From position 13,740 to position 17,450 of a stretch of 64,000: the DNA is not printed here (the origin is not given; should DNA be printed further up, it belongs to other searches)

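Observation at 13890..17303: Single 1137-aa GT2-GT4-GT2 glycosyltransferase with helical C-terminal tail, next to the Wzm/Wzt system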

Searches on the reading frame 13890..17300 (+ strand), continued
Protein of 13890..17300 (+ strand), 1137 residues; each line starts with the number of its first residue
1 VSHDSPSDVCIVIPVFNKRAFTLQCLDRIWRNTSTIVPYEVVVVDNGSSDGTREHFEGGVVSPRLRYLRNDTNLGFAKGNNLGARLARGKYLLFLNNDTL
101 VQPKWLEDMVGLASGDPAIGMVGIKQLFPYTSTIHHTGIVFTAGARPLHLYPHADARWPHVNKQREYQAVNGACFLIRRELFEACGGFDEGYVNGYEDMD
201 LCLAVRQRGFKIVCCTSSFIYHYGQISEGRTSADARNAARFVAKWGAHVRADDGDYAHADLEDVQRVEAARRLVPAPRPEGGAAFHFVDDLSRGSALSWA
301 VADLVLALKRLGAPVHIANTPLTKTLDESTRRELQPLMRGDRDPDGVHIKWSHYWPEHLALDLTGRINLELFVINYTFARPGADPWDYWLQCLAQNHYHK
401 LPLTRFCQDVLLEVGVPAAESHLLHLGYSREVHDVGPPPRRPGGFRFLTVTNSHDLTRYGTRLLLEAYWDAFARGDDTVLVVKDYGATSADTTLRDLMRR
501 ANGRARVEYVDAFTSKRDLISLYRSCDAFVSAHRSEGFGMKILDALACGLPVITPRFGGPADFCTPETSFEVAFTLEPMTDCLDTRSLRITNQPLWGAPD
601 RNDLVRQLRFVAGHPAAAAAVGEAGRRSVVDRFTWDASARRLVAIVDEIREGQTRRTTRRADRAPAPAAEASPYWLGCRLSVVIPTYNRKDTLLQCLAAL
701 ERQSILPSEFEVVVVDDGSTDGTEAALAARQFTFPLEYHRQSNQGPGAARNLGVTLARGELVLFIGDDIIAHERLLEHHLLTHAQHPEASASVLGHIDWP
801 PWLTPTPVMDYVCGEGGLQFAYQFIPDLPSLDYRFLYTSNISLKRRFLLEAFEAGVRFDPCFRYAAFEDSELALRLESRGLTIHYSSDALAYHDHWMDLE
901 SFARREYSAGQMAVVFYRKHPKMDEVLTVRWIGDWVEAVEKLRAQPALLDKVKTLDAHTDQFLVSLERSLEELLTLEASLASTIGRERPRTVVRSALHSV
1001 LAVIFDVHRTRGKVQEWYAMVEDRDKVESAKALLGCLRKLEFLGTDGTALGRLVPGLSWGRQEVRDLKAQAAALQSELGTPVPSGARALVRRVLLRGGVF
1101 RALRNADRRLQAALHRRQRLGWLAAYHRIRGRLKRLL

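Call 61: search_protein_families(library=ncbifam, proteins=[window:13890-17300:+], max_evalue=0.001)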
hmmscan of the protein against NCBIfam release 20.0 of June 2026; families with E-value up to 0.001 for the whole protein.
window:13890-17300:+ (1137 aa): 38 families (the best 25 are shown)
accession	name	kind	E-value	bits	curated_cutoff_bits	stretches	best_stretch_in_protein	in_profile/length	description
NF041875.1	EPS_EpsD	equivalog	6.6e-76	255.8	370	2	680-931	1-245/325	exopolysaccharide biosynthesis glycosyltransferase EpsD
TIGR03965.1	mycofact_glyco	equivalog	3.5e-57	194.3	280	2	680-931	76-318/467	mycofactocin biosynthesis glycosyltransferase MftF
TIGR04283.1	glyco_like_mftF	equivalog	1.4e-30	106.6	182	2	10-217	2-180/221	TIGR04283 family arsenosugar biosynthesis glycosyltransferase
NF007482.0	PRK10073.1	equivalog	4.3e-28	98.3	423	2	679-784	7-110/334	glycosyltransferase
NF038302.1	EPS_HpsE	equivalog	7.8e-27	94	300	2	679-791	2-119/307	hormogonium polysaccharide biosynthesis glycosyltransferase HpsE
NF038299.1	EPS_HpsN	equivalog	1.2e-24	86.8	425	2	680-791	3-114/317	hormogonium polysaccharide biosynthesis glycosyltransferase HpsN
NF050819.1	PolSacchBiosHfsG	equivalog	5.3e-22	78.3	500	2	36-218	36-213/302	polysaccharide biosynthesis protein HfsG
TIGR03937.1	PgaC_IcaA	equivalog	2.9e-21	75.9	422.3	2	680-790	47-157/407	poly-beta-1,6-N-acetyl-D-glucosamine synthase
NF047683.1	TeichurnBiosyTuaG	equivalog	1.5e-18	67.4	400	2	680-778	8-106/252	teichuronic acid biosynthesis protein TuaG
TIGR03111.1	glyc2_xrt_Gpos1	hypoth_equivalog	2.2e-16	59.7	363.95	2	8-221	50-265/439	TIGR03111 family XrtG-associated glycosyltransferase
TIGR04009.1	wcaE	equivalog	3.1e-16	59.4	369.2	2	680-774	3-98/248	colanic acid biosynthesis glycosyltransferase WcaE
NF045692.1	OglycostaseCruG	equivalog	3.6e-16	59.1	600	2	7-212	41-245/386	2'-O-glycosyltransferase CruG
NF041394.1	GtaseAglG_Halo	equivalog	7.8e-16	58.2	440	2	679-894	2-216/304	glucosyl-dolichyl phosphate glucuronosyltransferase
NF050050.1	ProtGlycPglI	equivalog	2.5e-14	53.3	500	1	679-770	3-95/306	GalNAc(5)-diNAcBac-PP-undecaprenol beta-1,3-glucosyltransferase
NF010496.0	PRK13915.1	equivalog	3.2e-12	46.1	262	1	676-776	29-134/307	glucosyl-3-phosphoglycerate synthase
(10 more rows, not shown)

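Call 65: find_encoding_contigs(protein=P0029, flank=10000, max_places=1)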
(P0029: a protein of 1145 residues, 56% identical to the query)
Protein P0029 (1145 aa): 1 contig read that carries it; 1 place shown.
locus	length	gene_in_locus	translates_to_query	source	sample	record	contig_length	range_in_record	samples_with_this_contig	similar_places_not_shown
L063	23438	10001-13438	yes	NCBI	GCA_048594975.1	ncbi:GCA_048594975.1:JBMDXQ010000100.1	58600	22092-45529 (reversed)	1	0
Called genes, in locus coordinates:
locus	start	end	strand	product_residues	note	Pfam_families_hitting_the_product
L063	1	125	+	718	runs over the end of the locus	-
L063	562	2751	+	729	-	-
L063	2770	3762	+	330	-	PF01073:3Beta_HSD, PF01370:Epimerase, PF02719:Polysacc_synt_2, PF04321:RmlD_sub_bind, PF05368:NmrA, PF07993:NAD_binding_4, PF16363:GDP_Man_Dehyd, PF13460:NAD_binding_10, +1 more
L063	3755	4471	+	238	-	PF00483:NTP_transferase, PF12804:NTP_transf_3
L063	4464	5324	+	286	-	PF01370:Epimerase, PF04321:RmlD_sub_bind, PF07993:NAD_binding_4 (weak), PF16363:GDP_Man_Dehyd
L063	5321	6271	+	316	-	PF00535:Glycos_transf_2, PF13641:Glyco_tranf_2_3 (weak), PF20589:DUF6790 (faint)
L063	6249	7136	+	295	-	PF13489:Methyltransf_23, PF08241:Methyltransf_11, PF08242:Methyltransf_12, PF13649:Methyltransf_25, PF13847:Methyltransf_31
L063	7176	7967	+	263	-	PF13365:Trypsin_2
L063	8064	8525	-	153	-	-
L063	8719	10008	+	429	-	PF00005:ABC_tran, PF13304:AAA_21 (faint), PF14524:Wzt_C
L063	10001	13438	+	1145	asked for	PF00535:Glycos_transf_2, PF10111:Glyco_tranf_2_2, PF13641:Glyco_tranf_2_3, PF20706:GT4-conflict, PF00534:Glycos_transf_1, PF13692:Glyco_trans_1_4, PF00535:Glycos_transf_2, PF10111:Glyco_tranf_2_2, +3 more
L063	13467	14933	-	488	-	PF00535:Glycos_transf_2, PF13641:Glyco_tranf_2_3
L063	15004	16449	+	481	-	PF13489:Methyltransf_23, PF02353:CMAS (faint), PF07021:MetW, PF08241:Methyltransf_11, PF08242:Methyltransf_12, PF13649:Methyltransf_25, PF13847:Methyltransf_31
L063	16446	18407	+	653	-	PF13692:Glyco_trans_1_4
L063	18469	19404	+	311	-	PF13578:Methyltransf_24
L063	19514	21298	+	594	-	PF00953:Glycos_transf_4, PF13727:CoA_binding_3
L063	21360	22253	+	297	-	PF00483:NTP_transferase, PF12804:NTP_transf_3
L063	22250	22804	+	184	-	PF00908:dTDP_sugar_isom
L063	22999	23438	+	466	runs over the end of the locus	PF01435:Peptidase_M48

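Call 71: search_protein_families(library=pfam, proteins=[L022:9-3059:+, L022:3625-4758:+, L022:4775-7786:+, L022:7841-8731:+, L022:8724-9956:+, L022:9956-13255:+, L022:13363-16725:+, L022:16747-18315:-, L022:18656-21961:+, L022:21801-22805:-], max_evalue=0.00001)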
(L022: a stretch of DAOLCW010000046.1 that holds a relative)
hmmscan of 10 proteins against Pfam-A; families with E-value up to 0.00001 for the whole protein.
L022:9-3059:+ (1017 aa): 0 families

L022:3625-4758:+ (378 aa): 2 families
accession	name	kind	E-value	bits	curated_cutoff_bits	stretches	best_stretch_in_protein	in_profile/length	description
PF06629.18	MipA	-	1.2e-44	153.5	24.2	1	160-378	1-221/221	MltA-interacting protein MipA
PF09912.14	DUF2141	-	4.1e-26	91.5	24.4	1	35-141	1-108/112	Uncharacterized protein conserved in bacteria (DUF2141)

L022:4775-7786:+ (1004 aa): 3 families
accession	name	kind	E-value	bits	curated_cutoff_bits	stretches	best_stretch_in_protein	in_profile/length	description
PF02769.27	AIRS_C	-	2.2e-42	145.3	23.1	2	449-599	2-154/156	AIR synthase related protein, C-terminal domain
PF00586.29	AIRS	-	1.5e-15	58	24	1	309-432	2-111/112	AIR synthase related protein, N-terminal domain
PF18072.6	FGAR-AT_linker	-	1.8e-15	57.6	26.6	1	203-263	1-50/50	Formylglycinamide ribonucleotide amidotransferase linker domain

L022:7841-8731:+ (297 aa): 1 family
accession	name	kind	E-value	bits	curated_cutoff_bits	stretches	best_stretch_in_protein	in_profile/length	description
PF01061.29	ABC2_membrane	-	2.5e-27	96.2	26.9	1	46-251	2-204/211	ABC-2 type transporter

L022:8724-9956:+ (411 aa): 3 families
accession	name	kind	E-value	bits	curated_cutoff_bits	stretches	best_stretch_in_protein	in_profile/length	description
PF00005.33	ABC_tran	-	7.6e-21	75.6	25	1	49-180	1-135/137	ABC transporter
PF14524.12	Wzt_C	-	1.3e-09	38.6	30.4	1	267-366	9-108/143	Wzt C-terminal domain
PF13304.12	AAA_21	-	8.8e-06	26.4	27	0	63-98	3-47/304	AAA domain, putative AbiEii toxin, Type IV TA system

L022:9956-13255:+ (1100 aa): 5 families
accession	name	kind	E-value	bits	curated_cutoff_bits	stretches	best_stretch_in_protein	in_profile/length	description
PF00535.33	Glycos_transf_2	-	1.1e-36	126.7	23.3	2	17-154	1-132/168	Glycosyl transferase family 2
PF13641.12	Glyco_tranf_2_3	-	3.9e-17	63.5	27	1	16-233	3-218/230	Glycosyltransferase like family 2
PF13692.12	Glyco_trans_1_4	-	2.1e-07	31.7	27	1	497-572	47-118/142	Glycosyl transferases group 1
PF13632.12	Glyco_trans_2_3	-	4e-07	30.5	27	0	177-231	75-126/198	Glycosyl transferase family group 2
PF10111.15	Glyco_tranf_2_2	-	7.7e-06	26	27.3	0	17-118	1-107/276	Glycosyltransferase like family 2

L022:13363-16725:+ (1121 aa): 6 families
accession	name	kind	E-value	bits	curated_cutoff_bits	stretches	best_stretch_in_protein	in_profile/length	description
PF03422.21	CBM_6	-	8.5e-14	52.4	28.9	1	630-741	8-124/125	Carbohydrate binding module (family 6)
PF13517.12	FG-GAP_3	-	1.7e-12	48.2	26.9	0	985-1038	1-59/61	FG-GAP-like repeat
PF01839.29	FG-GAP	-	1.7e-12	47.3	22.1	0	1066-1090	2-26/37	FG-GAP repeat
PF13229.12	Beta_helix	-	3.3e-12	46.8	25.9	1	141-348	12-149/158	Right handed beta helix region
PF18099.7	CBM_35_2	-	2.5e-11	44.1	23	1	633-738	5-110/112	Carbohydrate binding module (family 35)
PF02415.23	Chlam_PMP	-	3.7e-09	36.3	20.6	0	144-160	1-17/19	Chlamydia polymorphic membrane protein (Chlamydia_PMP) repeat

L022:16747-18315:- (523 aa): 5 families
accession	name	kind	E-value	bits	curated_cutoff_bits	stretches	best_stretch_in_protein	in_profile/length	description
PF13472.12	Lipase_GDSL_2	-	1.9e-33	116.9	32.9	1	328-504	2-178/178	GDSL-like Lipase/Acylhydrolase family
PF01839.29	FG-GAP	-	6.2e-23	80.7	22.1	0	224-237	7-20/37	FG-GAP repeat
PF13517.12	FG-GAP_3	-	2.1e-19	70.3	26.9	2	182-237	1-61/61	FG-GAP-like repeat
PF00657.28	Lipase_GDSL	-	2.6e-13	51.1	23.6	1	325-507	1-206/208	GDSL-like Lipase/Acylhydrolase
PF25182.1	NonGDSL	-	1.2e-11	44.8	80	1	345-480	48-178/220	Non-GDSL lipase-like family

L022:18656-21961:+ (1102 aa): 3 families
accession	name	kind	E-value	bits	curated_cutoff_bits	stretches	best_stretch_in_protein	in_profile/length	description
PF09899.14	DUF2126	-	0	1239.5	27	1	278-1097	3-826/826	Putative amidoligase enzyme (DUF2126)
PF08379.15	Bact_transglu_N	-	1.2e-26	93.7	27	1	7-82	3-78/80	Bacterial transglutaminase-like N-terminal region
PF01841.26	Transglut_core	-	9.4e-17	61.7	23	1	136-246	9-108/108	Transglutaminase-like superfamily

L022:21801-22805:- (335 aa): 0 families
